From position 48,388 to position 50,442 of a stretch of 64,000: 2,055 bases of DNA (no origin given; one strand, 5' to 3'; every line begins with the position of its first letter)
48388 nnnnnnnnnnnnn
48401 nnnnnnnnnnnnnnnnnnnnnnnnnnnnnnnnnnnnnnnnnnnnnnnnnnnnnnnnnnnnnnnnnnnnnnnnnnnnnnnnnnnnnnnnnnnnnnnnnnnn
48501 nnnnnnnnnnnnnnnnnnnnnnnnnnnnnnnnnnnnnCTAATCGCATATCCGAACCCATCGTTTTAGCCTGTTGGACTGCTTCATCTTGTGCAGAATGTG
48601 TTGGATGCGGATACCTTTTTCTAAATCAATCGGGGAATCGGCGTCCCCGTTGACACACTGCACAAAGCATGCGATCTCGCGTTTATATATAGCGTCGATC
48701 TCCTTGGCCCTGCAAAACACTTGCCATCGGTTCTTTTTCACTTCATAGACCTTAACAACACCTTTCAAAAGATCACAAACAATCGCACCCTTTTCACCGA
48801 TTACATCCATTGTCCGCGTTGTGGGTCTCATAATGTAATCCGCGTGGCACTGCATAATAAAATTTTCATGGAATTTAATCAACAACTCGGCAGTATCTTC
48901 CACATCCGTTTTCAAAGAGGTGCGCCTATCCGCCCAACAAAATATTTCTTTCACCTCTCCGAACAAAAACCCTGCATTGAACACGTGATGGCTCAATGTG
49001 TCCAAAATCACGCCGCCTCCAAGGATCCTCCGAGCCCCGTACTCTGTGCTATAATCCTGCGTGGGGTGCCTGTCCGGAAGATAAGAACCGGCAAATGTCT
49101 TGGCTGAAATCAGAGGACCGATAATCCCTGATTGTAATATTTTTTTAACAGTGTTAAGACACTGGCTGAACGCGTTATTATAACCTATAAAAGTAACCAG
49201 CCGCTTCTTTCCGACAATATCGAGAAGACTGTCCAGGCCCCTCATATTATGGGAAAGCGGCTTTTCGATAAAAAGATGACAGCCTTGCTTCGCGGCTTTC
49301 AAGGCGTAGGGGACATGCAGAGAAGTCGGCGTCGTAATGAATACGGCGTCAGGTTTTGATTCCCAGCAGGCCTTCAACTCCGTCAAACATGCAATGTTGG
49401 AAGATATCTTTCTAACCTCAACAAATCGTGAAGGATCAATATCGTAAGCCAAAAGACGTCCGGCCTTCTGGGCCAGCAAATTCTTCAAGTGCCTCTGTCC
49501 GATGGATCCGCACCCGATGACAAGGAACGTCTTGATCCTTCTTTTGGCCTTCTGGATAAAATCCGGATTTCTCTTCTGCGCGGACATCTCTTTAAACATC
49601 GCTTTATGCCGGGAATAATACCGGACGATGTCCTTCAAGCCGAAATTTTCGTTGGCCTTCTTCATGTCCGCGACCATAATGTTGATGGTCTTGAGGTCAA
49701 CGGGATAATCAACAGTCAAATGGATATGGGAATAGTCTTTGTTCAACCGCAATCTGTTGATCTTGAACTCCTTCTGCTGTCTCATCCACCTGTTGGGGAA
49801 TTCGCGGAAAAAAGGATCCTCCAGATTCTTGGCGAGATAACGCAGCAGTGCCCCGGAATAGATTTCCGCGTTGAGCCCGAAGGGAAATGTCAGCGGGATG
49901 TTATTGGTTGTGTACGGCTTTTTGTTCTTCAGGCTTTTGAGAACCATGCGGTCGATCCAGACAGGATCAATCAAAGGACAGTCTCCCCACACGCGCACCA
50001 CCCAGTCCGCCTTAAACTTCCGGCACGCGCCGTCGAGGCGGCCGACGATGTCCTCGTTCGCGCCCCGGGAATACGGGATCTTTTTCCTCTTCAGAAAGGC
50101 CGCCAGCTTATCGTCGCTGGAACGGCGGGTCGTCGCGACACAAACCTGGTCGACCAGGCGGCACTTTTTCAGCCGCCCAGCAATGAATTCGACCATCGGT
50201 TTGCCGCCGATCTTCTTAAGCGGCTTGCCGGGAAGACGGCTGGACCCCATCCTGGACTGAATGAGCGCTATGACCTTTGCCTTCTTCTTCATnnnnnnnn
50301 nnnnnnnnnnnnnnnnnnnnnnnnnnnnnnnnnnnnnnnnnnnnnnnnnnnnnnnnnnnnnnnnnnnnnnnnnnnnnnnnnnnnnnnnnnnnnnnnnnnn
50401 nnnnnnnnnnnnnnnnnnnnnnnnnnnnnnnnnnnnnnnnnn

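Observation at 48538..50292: Cytidylyltransferase-oxidoreductase fusion next to a second stand-alone cytidylyltransferase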

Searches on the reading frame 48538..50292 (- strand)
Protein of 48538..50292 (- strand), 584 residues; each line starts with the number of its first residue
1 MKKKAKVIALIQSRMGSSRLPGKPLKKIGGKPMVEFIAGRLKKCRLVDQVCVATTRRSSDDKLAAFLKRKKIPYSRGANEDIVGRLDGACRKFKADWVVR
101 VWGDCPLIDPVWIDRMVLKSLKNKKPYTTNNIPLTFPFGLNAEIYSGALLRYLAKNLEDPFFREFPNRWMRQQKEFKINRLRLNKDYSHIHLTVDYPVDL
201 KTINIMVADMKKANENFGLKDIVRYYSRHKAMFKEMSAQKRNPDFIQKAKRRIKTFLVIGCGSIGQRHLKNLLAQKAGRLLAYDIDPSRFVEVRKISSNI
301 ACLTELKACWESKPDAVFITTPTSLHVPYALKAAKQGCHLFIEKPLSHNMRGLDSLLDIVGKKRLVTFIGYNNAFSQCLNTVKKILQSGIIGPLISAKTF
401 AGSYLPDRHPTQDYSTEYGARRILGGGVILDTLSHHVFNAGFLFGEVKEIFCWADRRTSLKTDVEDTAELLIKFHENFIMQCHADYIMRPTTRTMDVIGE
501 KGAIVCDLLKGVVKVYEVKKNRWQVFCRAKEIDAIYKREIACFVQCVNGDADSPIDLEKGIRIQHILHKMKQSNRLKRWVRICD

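Call 5: search_protein_families(library=pfam, proteins=[window:48538-50292:-], max_evalue=0.01)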
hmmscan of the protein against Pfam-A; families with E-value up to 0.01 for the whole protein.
window:48538-50292:- (584 aa): 5 families
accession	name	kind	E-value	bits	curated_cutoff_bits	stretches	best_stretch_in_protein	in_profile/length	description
PF02348.25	CTP_transf_3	-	2.6e-23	83.4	22.6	1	8-130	1-124/217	Cytidylyltransferase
PF01408.29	GFO_IDH_MocA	-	2.1e-18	67.6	24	1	256-371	3-120/120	Oxidoreductase family, NAD-binding Rossmann fold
PF22725.1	GFO_IDH_MocA_C3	-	3.1e-17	63.2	27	1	381-504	3-123/124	GFO/IDH/MocA C-terminal domain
PF02894.22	GFO_IDH_MocA_C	-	3e-10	40.7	22.9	1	383-581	1-217/218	Oxidoreductase family, C-terminal alpha/beta domain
PF12804.13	NTP_transf_3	-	8.1e-09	36.3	27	1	13-121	10-112/160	MobA-like NTP transferase domain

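Call 7: search_protein_families(library=ncbifam, proteins=[window:48538-50292:-], max_evalue=0.001)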
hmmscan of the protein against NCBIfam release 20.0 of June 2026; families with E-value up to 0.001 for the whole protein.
window:48538-50292:- (584 aa): 16 families
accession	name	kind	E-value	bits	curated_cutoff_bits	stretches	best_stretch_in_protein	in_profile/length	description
TIGR04380.1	myo_inos_iolG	equivalog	1.7e-29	102.7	355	1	257-580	5-329/330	inositol 2-dehydrogenase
NF040723.1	UDP-GlcNAcDh_Arch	equivalog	9.2e-25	87.8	450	1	258-562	5-289/302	UDP-N-acetylglucosamine 3-dehydrogenase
NF009905.0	PRK13368.1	subfamily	9.3e-20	71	255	1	6-130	2-124/243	3-deoxy-manno-octulosonate cytidylyltransferase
NF003952.0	PRK05450.1-5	subfamily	4.4e-17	62.1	193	1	6-126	2-122/250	3-deoxy-manno-octulosonate cytidylyltransferase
NF052479.1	LevoglcsnDh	equivalog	2.4e-14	52.8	650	1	315-452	75-210/386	levoglucosan dehydrogenase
NF003950.0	PRK05450.1-3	subfamily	1.8e-13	50.4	234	1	6-123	2-119/248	3-deoxy-manno-octulosonate cytidylyltransferase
NF003948.0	PRK05450.1-1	equivalog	2.7e-13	49.7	281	1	4-125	3-124/248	3-deoxy-manno-octulosonate cytidylyltransferase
NF041392.1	XylDh_Gfo6_Halo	equivalog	5.7e-11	41.8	350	1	313-576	82-344/350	D-xylose 1-dehydrogenase Gfo6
TIGR00466.1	kdsB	equivalog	9.6e-09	35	155.2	1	8-122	4-117/241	3-deoxy-manno-octulosonate cytidylyltransferase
NF052679.1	InsChiInosDhIolG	equivalog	1.3e-07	31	540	1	256-395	5-150/343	bifunctional inositol 2-dehydrogenase/D-chiro-inositol 1-dehydrogenase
NF058561.1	BT_2158_fam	equivalog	1.3e-07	30.6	750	1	258-401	40-184/487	glycoside 3-dehydrogenase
NF007574.0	PRK10206.1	equivalog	4.3e-07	29.3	352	1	298-407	49-159/345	oxidoreductase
NF008607.0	PRK11579.1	subfamily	1.3e-06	27.7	330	1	285-449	35-194/346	oxidoreductase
TIGR03584.1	PseF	equivalog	0.00014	21.6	205.7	1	8-56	1-49/222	pseudaminic acid cytidylyltransferase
TIGR02665.1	molyb_mobA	equivalog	0.00047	20.2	151.85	1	14-124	13-117/186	molybdenum cofactor guanylyltransferase MobA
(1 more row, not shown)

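Call 11: find_homologous_proteins(query=window:48538-50292:-, max_evalue=0.00001)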
Query window:48538-50292:- (584 aa): 1051 proteins with E <= 0.00001 among 8000 candidates; the best 120 are listed.
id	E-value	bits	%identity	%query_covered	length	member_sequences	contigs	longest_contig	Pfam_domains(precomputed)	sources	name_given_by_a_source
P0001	0.0e+0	1354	100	100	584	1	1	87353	PF01408.29,PF22725.2,PF02894.23,PF12804.14,PF02348.26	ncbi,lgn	-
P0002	8.5e-103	363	39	54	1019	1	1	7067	PF01408.29,PF22725.2,PF00202.28,PF02894.23,PF12804.14,PF02348.26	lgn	-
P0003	2.0e-101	359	47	56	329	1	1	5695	PF01408.29,PF22725.2,PF02894.23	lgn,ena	-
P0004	2.2e-100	355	50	56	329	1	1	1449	PF01408.29,PF22725.2,PF02894.23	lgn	-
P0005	2.7e-99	352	46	56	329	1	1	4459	PF01408.29,PF22725.2,PF02894.23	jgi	-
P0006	4.1e-99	351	38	54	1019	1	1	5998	PF01408.29,PF22725.2,PF00202.28,PF02894.23,PF12804.14,PF02348.26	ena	-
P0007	3.8e-98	348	41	56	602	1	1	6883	PF01408.29,PF22725.2,PF02894.23,PF02348.26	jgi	jgi:spore coat polysaccharide biosynthesis protein SpsF (cytidylyltransferase family)/predicted dehy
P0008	1.2e-96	343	47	56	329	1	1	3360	PF01408.29,PF22725.2,PF02894.23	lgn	-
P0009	2.4e-96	342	41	56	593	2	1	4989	PF01408.29,PF22725.2,PF02894.23,PF02348.26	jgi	-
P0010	2.3e-95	339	45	56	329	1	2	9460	PF01408.29,PF22725.2,PF02894.23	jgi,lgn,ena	-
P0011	2.4e-95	339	48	54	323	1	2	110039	PF01408.29,PF22725.2,PF02894.23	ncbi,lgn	-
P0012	1.1e-92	330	47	56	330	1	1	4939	PF01408.29,PF22725.2,PF02894.23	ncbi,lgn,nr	ncbi:MAG: Gfo/Idh/MocA family oxidoreductase [Candidatus Omnitrophica bacterium]|nr:Gfo/Idh/MocA fam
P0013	1.1e-92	330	46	57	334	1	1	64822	PF01408.29,PF22725.2,PF02894.23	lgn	-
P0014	5.9e-92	327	45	56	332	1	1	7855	PF01408.29,PF22725.2,PF02894.23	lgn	-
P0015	8.3e-92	327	37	55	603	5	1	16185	PF01408.29,PF22725.2,PF02894.23,PF12804.14,PF02348.26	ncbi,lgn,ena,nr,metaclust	ncbi:MAG: hypothetical protein A3G20_09120 [Acidobacteria bacterium RIFCSPLOWO2_12_FULL_59_11]|nr:MA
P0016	1.4e-91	326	47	56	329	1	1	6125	PF01408.29,PF22725.2,PF00899.28,PF02894.23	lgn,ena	-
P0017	2.5e-91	325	39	51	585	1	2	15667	PF01408.29,PF22725.2,PF02894.23,PF12804.14,PF02348.26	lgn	-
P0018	5.5e-90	321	37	56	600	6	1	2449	PF01408.29,PF22725.2,PF02894.23,PF12804.14,PF02348.26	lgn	-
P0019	7.2e-90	320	46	56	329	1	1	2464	PF01408.29,PF22725.2,PF02894.23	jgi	jgi:predicted dehydrogenase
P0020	9.4e-90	320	46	56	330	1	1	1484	PF01408.29,PF22725.2,PF02894.23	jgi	jgi:predicted dehydrogenase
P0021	4.1e-89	318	45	56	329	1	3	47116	PF01408.29,PF22725.2,PF02894.23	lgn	-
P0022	5.4e-89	318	44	55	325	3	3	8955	PF01408.29,PF22725.2,PF02894.23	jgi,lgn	-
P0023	1.4e-88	316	38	51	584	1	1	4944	PF01408.29,PF22725.2,PF02894.23,PF12804.14,PF02348.26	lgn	-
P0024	1.8e-88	316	46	56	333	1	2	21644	PF01408.29,PF22725.2,PF02894.23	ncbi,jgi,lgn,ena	-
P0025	2.0e-88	316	45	54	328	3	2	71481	PF01408.29,PF22725.2,PF02894.23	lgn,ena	-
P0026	1.5e-86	309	35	55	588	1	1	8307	PF01408.29,PF22725.2,PF02894.23,PF03807.24,PF12804.14,PF02348.26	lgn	-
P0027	3.8e-86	308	43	56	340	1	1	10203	PF01408.29,PF22725.2,PF02894.23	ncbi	-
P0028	4.0e-86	308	32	99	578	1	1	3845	PF01408.29,PF22725.2,PF02894.23,PF02348.26,PF01488.27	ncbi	-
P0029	1.5e-85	306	42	56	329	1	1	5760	PF01408.29,PF22725.2,PF02894.23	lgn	-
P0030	7.9e-85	304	33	54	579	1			PF01408.29,PF22725.2,PF00899.28,PF02894.23,PF03807.24,PF12804.14,PF02348.26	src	-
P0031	8.7e-84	300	38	52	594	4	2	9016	PF01408.29,PF22725.2,PF02894.23,PF03435.25,PF12804.14,PF02348.26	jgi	-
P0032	1.3e-83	300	34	54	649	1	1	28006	PF01408.29,PF22725.2,PF02894.23,PF12804.14,PF02348.26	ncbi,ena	-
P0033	2.7e-83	299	33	55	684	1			PF01408.29,PF22725.2,PF00899.28,PF00202.28,PF02894.23,PF12804.14,PF02348.26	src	-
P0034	4.7e-83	298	43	56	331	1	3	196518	PF01408.29,PF22725.2,PF02894.23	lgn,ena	-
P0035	6.9e-83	297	37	52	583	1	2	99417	PF01408.29,PF22725.2,PF02894.23,PF12804.14,PF02348.26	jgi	-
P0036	3.4e-82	295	33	54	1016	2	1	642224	PF01408.29,PF22725.2,PF00202.28,PF02894.23,PF12804.14,PF02348.26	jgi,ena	-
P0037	3.6e-82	295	45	55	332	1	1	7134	PF01408.29,PF22725.2,PF02894.23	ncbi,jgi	jgi:predicted dehydrogenase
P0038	6.1e-82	294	41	56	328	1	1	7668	PF01408.29,PF22725.2,PF02894.23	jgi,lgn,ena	-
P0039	6.8e-82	294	33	55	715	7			PF01408.29,PF22725.2,PF00202.28,PF02894.23,PF12804.14,PF02348.26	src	-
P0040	8.0e-82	294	42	56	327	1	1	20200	PF01408.29,PF22725.2,PF02894.23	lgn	-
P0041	1.7e-81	293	33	55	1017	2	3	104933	PF01408.29,PF22725.2,PF00202.28,PF02894.23,PF12804.14,PF02348.26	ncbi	-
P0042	1.8e-81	293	35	55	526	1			PF01408.29,PF22725.2,PF00899.28,PF02894.23,PF12804.14,PF02348.26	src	-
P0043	4.1e-81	291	43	57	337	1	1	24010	PF01408.29,PF22725.2,PF02894.23,PF03807.24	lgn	-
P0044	4.8e-81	291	33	55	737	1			PF01408.29,PF22725.2,PF00202.28,PF02894.23,PF12804.14,PF02348.26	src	-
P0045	5.4e-81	291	33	55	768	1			PF01408.29,PF22725.2,PF00202.28,PF02894.23,PF12804.14,PF02348.26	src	-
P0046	7.8e-81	291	31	54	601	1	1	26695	PF01408.29,PF22725.2,PF02894.23,PF12804.14,PF02348.26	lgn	-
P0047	3.5e-80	288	36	55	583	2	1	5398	PF01408.29,PF22725.2,PF02894.23,PF12804.14,PF02348.26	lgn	-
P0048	4.0e-80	288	31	97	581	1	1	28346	PF01408.29,PF22725.2,PF02894.23,PF12804.14,PF02348.26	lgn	-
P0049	4.5e-80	288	33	55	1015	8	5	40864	PF01408.29,PF22725.2,PF00202.28,PF02894.23,PF12804.14,PF02348.26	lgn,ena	-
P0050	7.8e-80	287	32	54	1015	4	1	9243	PF01408.29,PF22725.2,PF00202.28,PF02894.23,PF12804.14,PF02348.26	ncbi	-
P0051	2.3e-79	286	42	56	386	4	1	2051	PF01408.29,PF22725.2,PF02894.23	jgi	-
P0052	4.6e-79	285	32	55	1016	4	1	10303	PF01408.29,PF22725.2,PF00202.28,PF02894.23,PF12804.14,PF02348.26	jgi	-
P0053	5.0e-79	285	34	54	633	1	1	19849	PF01408.29,PF22725.2,PF02894.23,PF12804.14,PF02348.26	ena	-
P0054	6.5e-79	284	43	56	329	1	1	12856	PF01408.29,PF22725.2,PF02894.23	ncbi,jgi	jgi:predicted dehydrogenase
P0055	6.8e-79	284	44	53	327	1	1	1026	PF01408.29,PF22725.2,PF02894.23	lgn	-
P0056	7.7e-79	284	42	56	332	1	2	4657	PF01408.29,PF22725.2,PF02894.23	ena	-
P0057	8.0e-79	284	44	51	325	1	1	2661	PF01408.29,PF22725.2,PF02894.23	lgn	-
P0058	1.7e-78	283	32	93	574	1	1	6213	PF01408.29,PF22725.2,PF12804.14,PF02348.26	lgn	-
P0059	1.8e-78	283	35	45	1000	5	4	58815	PF01408.29,PF22725.2,PF00202.28,PF02894.23,PF12804.14,PF02348.26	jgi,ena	jgi:glutamate-1-semialdehyde aminotransferase/spore coat polysaccharide biosynthesis protein SpsF (c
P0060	1.9e-78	283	36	45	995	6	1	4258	PF01408.29,PF22725.2,PF00202.28,PF02894.23,PF12804.14,PF02348.26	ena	-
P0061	1.9e-78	283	42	55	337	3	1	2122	PF01408.29,PF22725.2,PF02894.23,PF03807.24,PF01488.27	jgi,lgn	jgi:predicted dehydrogenase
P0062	2.3e-78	282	33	55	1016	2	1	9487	PF01408.29,PF22725.2,PF00202.28,PF02894.23,PF12804.14,PF02348.26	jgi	-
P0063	3.2e-78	282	35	56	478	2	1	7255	PF01408.29,PF22725.2,PF00899.28,PF02894.23,PF12804.14,PF02348.26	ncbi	ncbi:MAG: Gfo/Idh/MocA family oxidoreductase, partial [Terriglobales bacterium]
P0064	3.4e-78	282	43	55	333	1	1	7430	PF01408.29,PF22725.2,PF02894.23,PF03807.24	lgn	-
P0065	4.2e-78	282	42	56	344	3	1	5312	PF01408.29,PF22725.2,PF02894.23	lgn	-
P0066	4.2e-78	282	42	56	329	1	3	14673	PF01408.29,PF22725.2,PF02894.23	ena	-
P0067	4.5e-78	281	42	56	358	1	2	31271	PF01408.29,PF22725.2,PF02894.23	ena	-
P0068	6.4e-78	281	41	56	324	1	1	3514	PF01408.29,PF22725.2,PF02894.23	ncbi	-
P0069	6.9e-78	281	41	57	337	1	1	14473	PF01408.29,PF22725.2,PF02894.23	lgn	-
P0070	1.0e-77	280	42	56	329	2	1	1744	PF01408.29,PF22725.2,PF02894.23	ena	-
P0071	2.0e-77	279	44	54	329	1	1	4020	PF01408.29,PF22725.2,PF02894.23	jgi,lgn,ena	-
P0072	2.2e-77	279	40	58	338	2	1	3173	PF01408.29,PF22725.2,PF02894.23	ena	-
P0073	3.6e-77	278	42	56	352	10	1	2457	PF01408.29,PF22725.2,PF02894.23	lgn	-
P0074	4.1e-77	278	33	54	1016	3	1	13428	PF01408.29,PF22725.2,PF00202.28,PF02894.23,PF12804.14,PF02348.26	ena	-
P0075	5.7e-77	278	33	50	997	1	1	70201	PF01408.29,PF22725.2,PF00202.28,PF02894.23,PF12804.14,PF02348.26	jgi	jgi:glutamate-1-semialdehyde aminotransferase/spore coat polysaccharide biosynthesis protein SpsF (c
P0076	6.7e-77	278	42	56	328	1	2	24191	PF01408.29,PF22725.2,PF02894.23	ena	-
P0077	9.6e-77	277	44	55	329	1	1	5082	PF01408.29,PF22725.2,PF02894.23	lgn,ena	-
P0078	1.3e-76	277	42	56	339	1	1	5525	PF01408.29,PF22725.2,PF02894.23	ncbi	-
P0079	1.6e-76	276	40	58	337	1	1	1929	PF01408.29,PF22725.2,PF02894.23,PF02826.26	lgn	-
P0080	1.8e-76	276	42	55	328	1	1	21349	PF01408.29,PF22725.2,PF02894.23,PF02826.26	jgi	jgi:predicted dehydrogenase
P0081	2.0e-76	276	41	56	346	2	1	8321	PF01408.29,PF22725.2,PF02894.23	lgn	-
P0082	2.1e-76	276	42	56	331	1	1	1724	PF01408.29,PF22725.2,PF02894.23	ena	-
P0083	2.1e-76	276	41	56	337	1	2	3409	PF01408.29,PF22725.2,PF02894.23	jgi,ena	-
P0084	4.0e-76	275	33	55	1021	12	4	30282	PF01408.29,PF22725.2,PF00202.28,PF02894.23,PF12804.14,PF02348.26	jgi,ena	-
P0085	4.0e-76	275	42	56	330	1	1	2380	PF01408.29,PF22725.2,PF02894.23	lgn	-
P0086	4.1e-76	275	41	56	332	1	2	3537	PF01408.29,PF22725.2,PF02894.23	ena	-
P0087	5.6e-76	275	42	54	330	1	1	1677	PF01408.29,PF22725.2,PF02894.23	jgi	-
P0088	6.5e-76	274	40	58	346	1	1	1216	PF01408.29,PF22725.2,PF02894.23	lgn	-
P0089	8.7e-76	274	43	55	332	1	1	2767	PF01408.29,PF22725.2,PF02894.23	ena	-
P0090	9.1e-76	274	32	55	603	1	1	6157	PF01408.29,PF22725.2,PF02894.23,PF12804.14,PF02348.26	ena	-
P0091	9.3e-76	274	41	56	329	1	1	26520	PF01408.29,PF22725.2,PF02894.23,PF03807.24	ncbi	-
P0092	1.1e-75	274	42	53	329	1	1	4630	PF01408.29,PF22725.2,PF02894.23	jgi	-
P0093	1.1e-75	274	41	57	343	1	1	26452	PF01408.29,PF22725.2,PF02894.23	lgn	-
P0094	1.2e-75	273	32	55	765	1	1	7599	PF01408.29,PF22725.2,PF00202.28,PF02894.23,PF12804.14,PF02348.26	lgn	-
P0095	1.5e-75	273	41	56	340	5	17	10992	PF01408.29,PF22725.2,PF02894.23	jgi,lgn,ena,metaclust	metaclust:\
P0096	1.6e-75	273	41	56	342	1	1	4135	PF01408.29,PF22725.2,PF02894.23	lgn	-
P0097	1.7e-75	273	41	56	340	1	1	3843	PF01408.29,PF22725.2,PF02894.23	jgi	jgi:predicted dehydrogenase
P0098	1.7e-75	273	41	56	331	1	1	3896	PF01408.29,PF22725.2,PF02894.23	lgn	-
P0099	2.3e-75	273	40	56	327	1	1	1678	PF01408.29,PF22725.2,PF02894.23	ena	-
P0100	2.4e-75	272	41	56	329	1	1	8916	PF01408.29,PF22725.2,PF02894.23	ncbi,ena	-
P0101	2.6e-75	272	42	56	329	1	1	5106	PF01408.29,PF22725.2,PF02894.23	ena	-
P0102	4.0e-75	272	42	54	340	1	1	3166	PF01408.29,PF22725.2,PF02894.23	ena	-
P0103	5.2e-75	271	40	56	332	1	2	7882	PF01408.29,PF22725.2,PF02894.23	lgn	-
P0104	5.4e-75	271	41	55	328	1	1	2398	PF01408.29,PF22725.2,PF02894.23,PF02826.26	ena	-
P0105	5.6e-75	271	40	55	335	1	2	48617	PF01408.29,PF22725.2,PF02894.23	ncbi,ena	-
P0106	6.3e-75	271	41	56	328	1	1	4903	PF01408.29,PF22725.2,PF02894.23,PF02826.26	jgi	-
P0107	6.4e-75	271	42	56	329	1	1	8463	PF01408.29,PF22725.2,PF02894.23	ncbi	-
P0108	6.5e-75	271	41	55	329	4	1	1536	PF01408.29,PF22725.2,PF02894.23,PF03807.24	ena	-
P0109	7.4e-75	271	41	56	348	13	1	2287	PF01408.29,PF22725.2,PF02894.23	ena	-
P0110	1.0e-74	270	40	56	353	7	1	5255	PF01408.29,PF22725.2,PF02894.23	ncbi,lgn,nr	ncbi:MAG: Gfo/Idh/MocA family oxidoreductase [Candidatus Thermoplasmatota archaeon]|nr:Gfo/Idh/MocA 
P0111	1.0e-74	270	40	56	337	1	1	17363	PF01408.29,PF22725.2,PF02894.23,PF03807.24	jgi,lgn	jgi:predicted dehydrogenase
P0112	1.1e-74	270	43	51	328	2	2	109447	PF01408.29,PF22725.2,PF02894.23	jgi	-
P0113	1.2e-74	270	31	52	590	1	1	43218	PF01408.29,PF22725.2,PF02894.23,PF12804.14,PF02348.26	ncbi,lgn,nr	ncbi:MAG: Gfo/Idh/MocA family oxidoreductase [Acidobacteria bacterium]|nr:Gfo/Idh/MocA family oxidor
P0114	1.4e-74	270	41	56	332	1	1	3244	PF01408.29,PF22725.2,PF02894.23,PF02826.26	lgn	-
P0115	1.6e-74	270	41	56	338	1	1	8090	PF01408.29,PF22725.2,PF02894.23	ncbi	-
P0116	1.7e-74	270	39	56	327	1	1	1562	PF01408.29,PF22725.2,PF02894.23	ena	-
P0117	1.7e-74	270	42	56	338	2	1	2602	PF01408.29,PF22725.2,PF02894.23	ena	-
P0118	2.0e-74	269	42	56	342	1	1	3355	PF01408.29,PF22725.2,PF02894.23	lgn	-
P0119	2.3e-74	269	39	56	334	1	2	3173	PF01408.29,PF22725.2,PF02894.23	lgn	-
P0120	2.6e-74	269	44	51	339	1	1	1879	PF01408.29,PF22725.2,PF02894.23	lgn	-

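Call 13: find_encoding_contigs(protein=P0001, flank=10000, max_places=3)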
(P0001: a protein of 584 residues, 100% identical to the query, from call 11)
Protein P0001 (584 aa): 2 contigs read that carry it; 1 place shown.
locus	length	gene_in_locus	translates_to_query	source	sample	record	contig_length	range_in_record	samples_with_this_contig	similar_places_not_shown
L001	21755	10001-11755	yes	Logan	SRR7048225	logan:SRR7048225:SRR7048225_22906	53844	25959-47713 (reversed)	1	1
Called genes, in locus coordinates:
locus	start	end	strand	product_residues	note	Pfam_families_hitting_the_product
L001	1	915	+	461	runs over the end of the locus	PF03600:CitMHS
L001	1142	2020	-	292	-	PF02219:MTHFR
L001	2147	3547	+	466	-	PF07021:MetW (weak), PF13489:Methyltransf_23, PF13649:Methyltransf_25, PF13847:Methyltransf_31, PF08242:Methyltransf_12, PF00535:Glycos_transf_2, PF10111:Glyco_tranf_2_2, PF13641:Glyco_tranf_2_3, +2 more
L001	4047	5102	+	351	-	PF13231:PMT_2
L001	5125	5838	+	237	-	PF00535:Glycos_transf_2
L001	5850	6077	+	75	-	PF09834:DUF2061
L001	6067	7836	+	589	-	PF00005:ABC_tran, PF13555:AAA_29 (weak), PF02463:SMC_N (faint)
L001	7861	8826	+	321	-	PF01073:3Beta_HSD, PF01370:Epimerase, PF02719:Polysacc_synt_2, PF04321:RmlD_sub_bind, PF05368:NmrA (weak), PF07993:NAD_binding_4 (weak), PF13460:NAD_binding_10, PF16363:GDP_Man_Dehyd, +1 more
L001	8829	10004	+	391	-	PF01041:DegT_DnrJ_EryC1, PF00155:Aminotran_1_2 (weak), PF01053:Cys_Met_Meta_PP (weak), PF01212:Beta_elim_lyase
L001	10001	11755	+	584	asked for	PF02348:CTP_transf_3, PF12804:NTP_transf_3, PF01408:GFO_IDH_MocA, PF02894:GFO_IDH_MocA_C, PF22725:GFO_IDH_MocA_C3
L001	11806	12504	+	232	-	PF02348:CTP_transf_3 (weak)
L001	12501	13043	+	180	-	PF13302:Acetyltransf_3, PF13420:Acetyltransf_4, PF13523:Acetyltransf_8, PF00583:Acetyltransf_1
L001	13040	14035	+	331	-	PF01408:GFO_IDH_MocA, PF22725:GFO_IDH_MocA_C3 (weak), PF02894:GFO_IDH_MocA_C (weak)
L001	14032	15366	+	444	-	PF01041:DegT_DnrJ_EryC1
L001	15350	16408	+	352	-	PF13480:Acetyltransf_6 (weak)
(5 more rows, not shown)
